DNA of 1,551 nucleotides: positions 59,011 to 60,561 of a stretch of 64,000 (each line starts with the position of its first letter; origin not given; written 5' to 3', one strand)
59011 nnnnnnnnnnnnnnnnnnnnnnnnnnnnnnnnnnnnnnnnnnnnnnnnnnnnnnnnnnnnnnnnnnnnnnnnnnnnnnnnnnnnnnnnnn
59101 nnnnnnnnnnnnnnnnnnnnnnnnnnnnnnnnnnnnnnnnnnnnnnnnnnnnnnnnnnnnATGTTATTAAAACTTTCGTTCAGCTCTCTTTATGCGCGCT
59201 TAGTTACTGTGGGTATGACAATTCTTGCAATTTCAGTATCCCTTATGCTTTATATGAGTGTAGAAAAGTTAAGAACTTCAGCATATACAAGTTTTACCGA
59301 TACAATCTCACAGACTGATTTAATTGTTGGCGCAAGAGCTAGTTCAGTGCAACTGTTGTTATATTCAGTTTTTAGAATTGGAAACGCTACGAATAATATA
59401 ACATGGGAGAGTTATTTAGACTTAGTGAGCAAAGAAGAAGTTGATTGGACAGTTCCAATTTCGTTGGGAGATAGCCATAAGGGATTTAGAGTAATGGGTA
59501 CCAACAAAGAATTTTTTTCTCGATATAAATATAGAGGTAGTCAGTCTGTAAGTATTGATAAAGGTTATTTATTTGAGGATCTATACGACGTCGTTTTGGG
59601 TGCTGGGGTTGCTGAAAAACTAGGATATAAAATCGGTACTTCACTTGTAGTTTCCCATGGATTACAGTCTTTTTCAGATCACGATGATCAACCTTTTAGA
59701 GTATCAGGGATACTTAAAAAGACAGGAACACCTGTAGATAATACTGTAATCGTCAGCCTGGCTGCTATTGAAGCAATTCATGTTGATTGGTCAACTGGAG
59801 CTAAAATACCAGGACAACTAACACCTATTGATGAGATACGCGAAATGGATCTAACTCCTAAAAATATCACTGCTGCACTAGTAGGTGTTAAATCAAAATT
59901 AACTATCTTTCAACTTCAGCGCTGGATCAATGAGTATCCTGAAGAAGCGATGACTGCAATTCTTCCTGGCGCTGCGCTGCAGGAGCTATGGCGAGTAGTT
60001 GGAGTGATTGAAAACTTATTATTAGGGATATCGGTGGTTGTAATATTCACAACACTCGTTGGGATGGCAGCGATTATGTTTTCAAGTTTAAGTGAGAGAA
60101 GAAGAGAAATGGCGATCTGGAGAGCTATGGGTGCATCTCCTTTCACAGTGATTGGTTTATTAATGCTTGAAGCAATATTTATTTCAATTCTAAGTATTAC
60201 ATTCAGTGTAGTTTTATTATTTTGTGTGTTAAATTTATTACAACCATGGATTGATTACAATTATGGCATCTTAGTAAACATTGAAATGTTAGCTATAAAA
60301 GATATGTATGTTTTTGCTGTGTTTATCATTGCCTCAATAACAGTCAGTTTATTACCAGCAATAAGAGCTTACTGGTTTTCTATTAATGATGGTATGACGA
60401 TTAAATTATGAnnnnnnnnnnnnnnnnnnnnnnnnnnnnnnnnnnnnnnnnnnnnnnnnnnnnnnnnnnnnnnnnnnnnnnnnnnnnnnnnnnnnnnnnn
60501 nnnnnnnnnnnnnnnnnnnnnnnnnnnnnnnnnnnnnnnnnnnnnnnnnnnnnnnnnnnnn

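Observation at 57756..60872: Second, ZrgABCD-like zinc importer beside ZnuABC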

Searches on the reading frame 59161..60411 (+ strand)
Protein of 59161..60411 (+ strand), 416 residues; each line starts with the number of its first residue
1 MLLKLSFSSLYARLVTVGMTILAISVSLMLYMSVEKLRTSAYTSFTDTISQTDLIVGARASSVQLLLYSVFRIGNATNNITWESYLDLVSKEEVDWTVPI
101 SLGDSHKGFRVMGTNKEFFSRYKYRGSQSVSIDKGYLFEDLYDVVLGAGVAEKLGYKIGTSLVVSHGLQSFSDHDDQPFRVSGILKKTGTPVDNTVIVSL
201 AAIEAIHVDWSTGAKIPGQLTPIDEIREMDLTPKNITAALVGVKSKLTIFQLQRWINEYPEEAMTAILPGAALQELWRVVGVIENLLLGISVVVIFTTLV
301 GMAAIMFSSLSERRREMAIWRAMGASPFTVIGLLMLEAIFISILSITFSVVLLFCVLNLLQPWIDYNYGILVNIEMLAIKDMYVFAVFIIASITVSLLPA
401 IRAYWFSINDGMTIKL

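Call 3: search_protein_families(library=pfam, proteins=[window:59161-60411:+], max_evalue=0.01)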
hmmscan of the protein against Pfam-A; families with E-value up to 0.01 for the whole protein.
window:59161-60411:+ (416 aa): 2 families
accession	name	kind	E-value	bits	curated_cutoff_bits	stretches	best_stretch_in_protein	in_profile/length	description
PF02687.27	FtsX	-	7.2e-11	42.6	25.5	1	290-407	3-119/120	FtsX-like permease C-terminal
PF12704.14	MacB_PCD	-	2.9e-10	41.2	27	1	19-205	3-178/207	MacB-like periplasmic core domain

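Call 5: search_protein_families(library=ncbifam, proteins=[window:59161-60411:+], max_evalue=0.001)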
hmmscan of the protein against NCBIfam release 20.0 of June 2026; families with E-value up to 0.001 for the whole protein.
window:59161-60411:+ (416 aa): 2 families
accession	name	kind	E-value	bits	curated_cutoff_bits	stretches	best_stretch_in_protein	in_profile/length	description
TIGR03434.1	ADOP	subfamily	6.7e-11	41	622.3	1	253-409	239-396/803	ADOP family duplicated permease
NF038346.1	FtsX_actino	exception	1.6e-05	24.5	250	1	272-401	168-299/308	permease-like cell division protein FtsX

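Call 19: find_encoding_contigs(protein=window:59161-60411:+, flank=10000, max_places=6)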
Protein window:59161-60411:+ (416 aa): 23 contigs read that carry it; 6 places shown.
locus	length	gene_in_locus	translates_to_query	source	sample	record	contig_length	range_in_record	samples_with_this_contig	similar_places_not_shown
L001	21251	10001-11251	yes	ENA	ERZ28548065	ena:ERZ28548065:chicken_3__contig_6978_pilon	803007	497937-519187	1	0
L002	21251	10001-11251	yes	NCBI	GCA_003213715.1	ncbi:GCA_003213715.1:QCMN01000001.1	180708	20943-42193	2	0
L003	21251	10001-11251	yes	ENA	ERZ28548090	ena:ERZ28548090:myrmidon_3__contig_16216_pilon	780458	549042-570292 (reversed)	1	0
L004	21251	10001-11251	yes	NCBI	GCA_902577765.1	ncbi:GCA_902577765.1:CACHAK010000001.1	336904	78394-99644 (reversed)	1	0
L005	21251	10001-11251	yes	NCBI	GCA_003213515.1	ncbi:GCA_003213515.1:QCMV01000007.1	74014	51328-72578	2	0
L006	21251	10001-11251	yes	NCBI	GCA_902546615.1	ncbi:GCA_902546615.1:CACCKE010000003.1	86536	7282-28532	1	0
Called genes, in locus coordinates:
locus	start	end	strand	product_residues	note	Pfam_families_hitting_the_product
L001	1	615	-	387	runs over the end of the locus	PF01546:Peptidase_M20, PF07687:M20_dimer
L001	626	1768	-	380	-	PF00355:Rieske, PF00848:Ring_hydroxyl_A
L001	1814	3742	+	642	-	PF12228:DUF3604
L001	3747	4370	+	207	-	PF00484:Pro_CA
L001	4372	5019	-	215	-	PF08856:DUF1826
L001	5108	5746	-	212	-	PF01297:ZnuA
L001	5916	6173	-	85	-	-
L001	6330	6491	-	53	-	-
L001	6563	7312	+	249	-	PF00005:ABC_tran, PF13304:AAA_21 (faint)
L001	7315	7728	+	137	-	PF00950:ABC-3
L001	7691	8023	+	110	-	PF00950:ABC-3, PF01032:FecCD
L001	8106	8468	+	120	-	-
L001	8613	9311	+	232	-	-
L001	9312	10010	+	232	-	PF00005:ABC_tran, PF13304:AAA_21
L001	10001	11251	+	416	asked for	PF12704:MacB_PCD, PF02687:FtsX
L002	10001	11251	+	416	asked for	PF12704:MacB_PCD, PF02687:FtsX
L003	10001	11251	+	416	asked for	PF12704:MacB_PCD, PF02687:FtsX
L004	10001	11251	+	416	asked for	PF12704:MacB_PCD, PF02687:FtsX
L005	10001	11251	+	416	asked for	PF12704:MacB_PCD, PF02687:FtsX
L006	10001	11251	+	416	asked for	PF12704:MacB_PCD, PF02687:FtsX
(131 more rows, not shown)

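Call 32: search_protein_representatives(protein=window:59161-60411:+)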
Query: 416 residues. Proteins with E-value up to 0.001 (for the whole library): 3911; up to 1e-10: 2176; up to 1e-30: 714. The best 150 are listed.
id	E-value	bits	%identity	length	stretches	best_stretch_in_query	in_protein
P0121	2.3e-126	438.3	49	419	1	4-415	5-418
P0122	6.1e-122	423.8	48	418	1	2-415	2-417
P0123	1.9e-117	409.0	46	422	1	2-414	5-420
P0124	6.4e-117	407.2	58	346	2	178-414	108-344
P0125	2.1e-109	382.5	44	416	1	4-415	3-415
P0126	7.9e-109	380.6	46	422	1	4-416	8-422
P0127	1.7e-108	379.5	54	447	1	4-326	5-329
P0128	3.7e-107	375.1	45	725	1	2-415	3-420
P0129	3.4e-106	371.9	47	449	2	4-220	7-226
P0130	3.5e-106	371.9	45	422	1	2-415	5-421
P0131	3.6e-106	371.9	48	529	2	3-212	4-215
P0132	1.6e-105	369.7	47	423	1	2-415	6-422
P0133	8.1e-103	360.8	45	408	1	2-416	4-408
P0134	1.2e-102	360.3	46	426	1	2-415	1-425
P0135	2.6e-102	359.2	41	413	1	2-411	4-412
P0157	2.8e-94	332.7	44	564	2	5-214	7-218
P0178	3.7e-90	319.2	39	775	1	4-415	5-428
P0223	1.2e-84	301.0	41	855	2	138-412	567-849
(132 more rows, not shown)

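Call 34: search_protein_families(library=pfam, proteins=[P0128, P0178, P0223, P0157], max_evalue=0.001)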
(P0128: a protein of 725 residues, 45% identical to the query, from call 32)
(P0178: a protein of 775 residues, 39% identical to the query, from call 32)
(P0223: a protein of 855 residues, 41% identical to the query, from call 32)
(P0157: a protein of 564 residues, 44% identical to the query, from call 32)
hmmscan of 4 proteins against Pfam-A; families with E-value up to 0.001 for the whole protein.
P0128 (725 aa): 3 families
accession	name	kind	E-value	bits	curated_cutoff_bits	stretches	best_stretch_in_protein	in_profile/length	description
PF01297.22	ZnuA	-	6.7e-49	167.2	29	1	443-721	3-262/263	Zinc-uptake complex component A periplasmic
PF02687.27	FtsX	-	1.1e-15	58.1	25.5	1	294-411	2-118/120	FtsX-like permease C-terminal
PF12704.14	MacB_PCD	-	2.3e-13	51.3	27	1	18-209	1-178/207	MacB-like periplasmic core domain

P0178 (775 aa): 3 families
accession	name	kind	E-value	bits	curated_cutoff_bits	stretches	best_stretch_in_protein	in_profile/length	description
PF01297.22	ZnuA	-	4.5e-26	92.3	29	1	467-715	2-231/263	Zinc-uptake complex component A periplasmic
PF02687.27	FtsX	-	1.3e-16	61.1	25.5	1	302-418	2-117/120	FtsX-like permease C-terminal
PF12704.14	MacB_PCD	-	3.9e-12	47.3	27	1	18-209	1-178/207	MacB-like periplasmic core domain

P0223 (855 aa): 3 families
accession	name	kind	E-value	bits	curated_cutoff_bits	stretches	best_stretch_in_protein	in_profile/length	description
PF00005.33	ABC_tran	-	2.6e-29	103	25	1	106-269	5-137/137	ABC transporter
PF02687.27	FtsX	-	2.1e-12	47.6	25.5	1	726-843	2-118/120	FtsX-like permease C-terminal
PF12704.14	MacB_PCD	-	5e-09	37.2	27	1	426-638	2-178/207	MacB-like periplasmic core domain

P0157 (564 aa): 2 families
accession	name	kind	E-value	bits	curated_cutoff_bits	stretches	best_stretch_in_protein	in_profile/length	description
PF02687.27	FtsX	-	2.5e-14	53.8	25.5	1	438-553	3-117/120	FtsX-like permease C-terminal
PF12704.14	MacB_PCD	-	1.4e-11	45.5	27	1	20-204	2-173/207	MacB-like periplasmic core domain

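Call 39: find_related_loci(query=A2, collection=genome_contigs, flank=8000)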
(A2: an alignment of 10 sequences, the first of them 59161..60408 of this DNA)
Query A2 (416 aa) in genome_contigs; peptide patterns used: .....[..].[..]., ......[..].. (x = any residue, [..] = any of these).
600 stretches matched a pattern (row limit reached: there are more); 593 encode a relative of the query (tblastn E <= 1e-3); the best 80 are kept; 80 distinct loci.
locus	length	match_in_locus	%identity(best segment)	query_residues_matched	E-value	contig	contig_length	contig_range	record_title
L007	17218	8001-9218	88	11-416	0e+0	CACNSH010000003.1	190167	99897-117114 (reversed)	MAG: uncultured Pelagibacteraceae bacterium isolate AG-893-M03 genome assembly, contig: AG-893-M03_NODE_3, whole genome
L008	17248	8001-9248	86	1-416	0e+0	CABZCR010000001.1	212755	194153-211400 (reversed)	MAG: uncultured Pelagibacteraceae bacterium isolate AG-895-J17 genome assembly, contig: AG-895-J17_NODE_1, whole genome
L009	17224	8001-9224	76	9-416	0e+0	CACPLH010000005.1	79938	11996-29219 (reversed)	MAG: uncultured Pelagibacteraceae bacterium isolate AG-914-G18 genome assembly, contig: AG-914-G18_NODE_5, whole genome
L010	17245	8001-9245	59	1-415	2e-165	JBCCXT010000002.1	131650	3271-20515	MAG: Pseudomonadota bacterium isolate P01_F01_bin.133 k141_1253118_length_131650_cov_34.6307, whole genome shotgun seque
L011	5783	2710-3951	57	2-415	2e-165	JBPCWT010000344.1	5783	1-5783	MAG: Ruegeria sp. isolate MAG_seacave_117 S1Ck127_9905647, whole genome shotgun sequence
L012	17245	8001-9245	58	1-415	4e-165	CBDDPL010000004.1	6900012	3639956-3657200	MAG: Denitrobaculum sp. isolate 3be665f0-f184-4678-b6b7-05c68c88e287 genome assembly, contig: chromosome_2, whole genome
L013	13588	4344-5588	57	1-415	1e-160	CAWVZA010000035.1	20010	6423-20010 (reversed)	MAG TPA_asm: uncultured Sulfitobacter sp. isolate ERR3589572_binner12_92 genome assembly, contig: ERZ7462236.2226, whole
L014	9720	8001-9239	58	1-415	5e-159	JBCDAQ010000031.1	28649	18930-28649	MAG: Pseudomonadota bacterium isolate P01_F01_bin.62 k141_2360112_length_28649_cov_11.0107, whole genome shotgun sequenc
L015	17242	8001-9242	56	4-415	5e-156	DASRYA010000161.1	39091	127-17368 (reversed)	MAG TPA_asm: Hyphomicrobium sp. isolate SMAG_U12974 k141_88499, whole genome shotgun sequence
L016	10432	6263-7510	55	1-416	3e-154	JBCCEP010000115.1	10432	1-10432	MAG: Pseudomonadota bacterium isolate P01_B01_bin.11 k141_948411_length_10432_cov_116.0000, whole genome shotgun sequenc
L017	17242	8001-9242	55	4-415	1e-153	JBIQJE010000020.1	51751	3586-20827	MAG: Hyphomicrobiaceae bacterium isolate mag.111f NODE_891_length_51751, whole genome shotgun sequence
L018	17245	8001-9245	56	2-416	6e-153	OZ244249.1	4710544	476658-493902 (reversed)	MAG: Paracoccaceae bacterium isolate e42669d6-ef2b-4b89-b85b-4eb5866e1337 genome assembly, chromosome: 1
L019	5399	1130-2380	54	1-415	3e-153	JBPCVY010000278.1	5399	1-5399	MAG: Hyphomicrobiales bacterium isolate MAG_seacave_69 S1Ck127_831633, whole genome shotgun sequence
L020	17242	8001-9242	54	4-415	5e-151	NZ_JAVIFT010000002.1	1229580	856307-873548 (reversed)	Hyphomicrobium sp. LHD-15 LHD.15_ctg003, whole genome shotgun sequence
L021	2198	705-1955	54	1-415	6e-161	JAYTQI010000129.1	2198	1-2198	MAG: Hyphomicrobium sp. isolate GFS_4626 GFS_4626_128, whole genome shotgun sequence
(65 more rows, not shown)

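Call 43: predict_structure(alignment_id=A1)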
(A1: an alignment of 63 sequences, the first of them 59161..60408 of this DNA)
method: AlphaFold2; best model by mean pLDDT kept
length: 416 residues; sequences in the alignment: 63
mean_pLDDT: 94.9   pTM: 0.87
mean pLDDT of the five models: 94.9, 94.5, 94.1, 93.1, 91.6
residues with pLDDT >= 90: 370; 70-90: 43; 50-70: 3; < 50: 0
segments of 3 or more residues with pLDDT < 50: none
pLDDT, mean of each block of 10 residues (from residue 1): 92 96 98 95 94 97 97 93 98 98 96 98 97 97 98 98 91 93 97 97 97 92 96 98 98 98 98 95 95 97 94 88 91 95 98 97 88 92 97 96 89 69
secondary structure, 60 per line:
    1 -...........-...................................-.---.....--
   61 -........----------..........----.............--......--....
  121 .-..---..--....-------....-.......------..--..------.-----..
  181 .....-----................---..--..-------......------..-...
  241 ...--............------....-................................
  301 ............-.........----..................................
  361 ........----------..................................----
elements in order: H2-12 H14-48 E54-58 H62-69 H82-89 E94-106 E109-114 H117-121 E132-135 E143-146 H148-154 E179-185 H191-194 E195-199 H200-206 H223-228 E238-243 H246-257 E264-267 H269-312 H314-322 H327-368 H379-412

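Call 47: fold_search(model_id=the predicted structure, library=pdb)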
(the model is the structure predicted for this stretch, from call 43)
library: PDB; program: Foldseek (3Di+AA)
matches with E <= 10: 188; with E <= 0.001: 60
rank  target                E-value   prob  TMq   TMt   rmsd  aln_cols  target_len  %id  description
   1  5gko_A                1.5e-16  1.00  0.59  0.41   6.6       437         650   14  Crystal structure of tripartite-type ABC transporter, MacB from Acinetobacter baumannii (released 2017-11-15)
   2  9rld_E                1.4e-15  1.00  0.46  0.46   9.2       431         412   16  LolCDE complex with Lpp lipoprotein (released 2026-01-21)
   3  9rlc_E                1.6e-15  1.00  0.48  0.49   8.6       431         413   15  LolCDE complex with Lpp lipoprotein (released 2026-01-21)
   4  9xro_E                8.6e-15  1.00  0.42  0.46   9.8       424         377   14  LolCDE in complex with SMT-738_3 (released 2026-03-18)
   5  5lil_A                1.0e-14  1.00  0.41  0.30  11.1       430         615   14  Structure of Aggregatibacter actinomycetemcomitans MacB bound to ATPyS (P21) (released 2017-11-15)
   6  7arh_E                1.8e-14  1.00  0.48  0.49   8.5       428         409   16  LolCDE in complex with lipoprotein (released 2021-04-07)
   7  5nik_J                5.7e-14  1.00  0.51  0.37   8.7       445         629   15  Structure of the MacAB-TolC ABC-type tripartite multidrug efflux pump (released 2017-05-24)
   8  5lj7_B                7.6e-14  1.00  0.43  0.32  10.4       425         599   14  Structure of Aggregatibacter actinomycetemcomitans MacB bound to ATP (P21) (released 2017-11-15)
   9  7v8i_C                1.2e-13  1.00  0.37  0.39  11.8       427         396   14  LolCD(E171Q)E with bound AMPPNP in nanodiscs (released 2022-08-31)
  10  5lil_B                1.9e-13  1.00  0.43  0.31  10.5       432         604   13  Structure of Aggregatibacter actinomycetemcomitans MacB bound to ATPyS (P21) (released 2017-11-15)
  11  9rld_C                6.6e-13  1.00  0.38  0.39  11.4       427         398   15  LolCDE complex with Lpp lipoprotein (released 2026-01-21)
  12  5xu1_M                7.0e-13  1.00  0.58  0.61   6.4       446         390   15  Structure of a non-canonical ABC transporter from Streptococcus pneumoniae R6 (released 2018-01-24)
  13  5lj7_A                9.3e-13  1.00  0.41  0.31  10.7       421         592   14  Structure of Aggregatibacter actinomycetemcomitans MacB bound to ATP (P21) (released 2017-11-15)
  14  9o9x_C                9.3e-13  1.00  0.43  0.41  11.1       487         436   12  ytrEF nucleotide-free conformation (released 2025-10-15)
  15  7mdx_A                1.2e-12  1.00  0.39  0.41  11.4       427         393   16  LolCDE nucleotide-free (released 2021-08-11)
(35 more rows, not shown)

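Call 54: search_protein_families(library=pfam, alignment_id=A3, max_evalue=0.00001)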
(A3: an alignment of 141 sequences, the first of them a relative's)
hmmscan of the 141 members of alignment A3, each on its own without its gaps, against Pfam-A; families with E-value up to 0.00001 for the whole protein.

A. member 1, L010:4350-5657:- (435 aa): 1 family
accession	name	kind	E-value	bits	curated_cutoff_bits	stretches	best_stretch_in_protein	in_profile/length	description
PF03150.19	CCP_MauG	-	1.9e-33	116.6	25.6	1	37-246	2-147/149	Di-haem cytochrome c peroxidase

B. families by the number of members that match (of 141 scanned): 131 families (the first 25 are shown)
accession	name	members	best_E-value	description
PF00950.22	ABC-3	3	1.2e-68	ABC 3 transport family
PF02518.31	HATPase_c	3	4.4e-28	Histidine kinase-, DNA gyrase B-, and HSP90-like ATPase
PF06226.18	DUF1007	2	1.2e-53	Protein of unknown function (DUF1007)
PF03150.19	CCP_MauG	2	6.9e-48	Di-haem cytochrome c peroxidase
PF07690.21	MFS_1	2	1e-47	Major Facilitator Superfamily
PF01243.27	PNPOx_N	2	1.7e-15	Pyridoxamine 5'-phosphate oxidase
PF01590.32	GAF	2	3.5e-14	GAF domain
PF01475.25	FUR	2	2.3e-12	Ferric uptake regulator family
PF13614.12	AAA_31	2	3.3e-11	AAA domain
PF13581.12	HATPase_c_2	2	9.2e-07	Histidine kinase-like ATPase domain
PF07969.17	Amidohydro_3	1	5.9e-190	Amidohydrolase family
PF00456.26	Transketolase_N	1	2.5e-137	Transketolase, thiamine diphosphate binding domain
PF00437.27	T2SSE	1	1.7e-125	Type II/IV secretion system protein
PF10609.15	ParA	1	3e-101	NUBPL iron-transfer P-loop NTPase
PF05940.17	NnrS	1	9.5e-96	NnrS protein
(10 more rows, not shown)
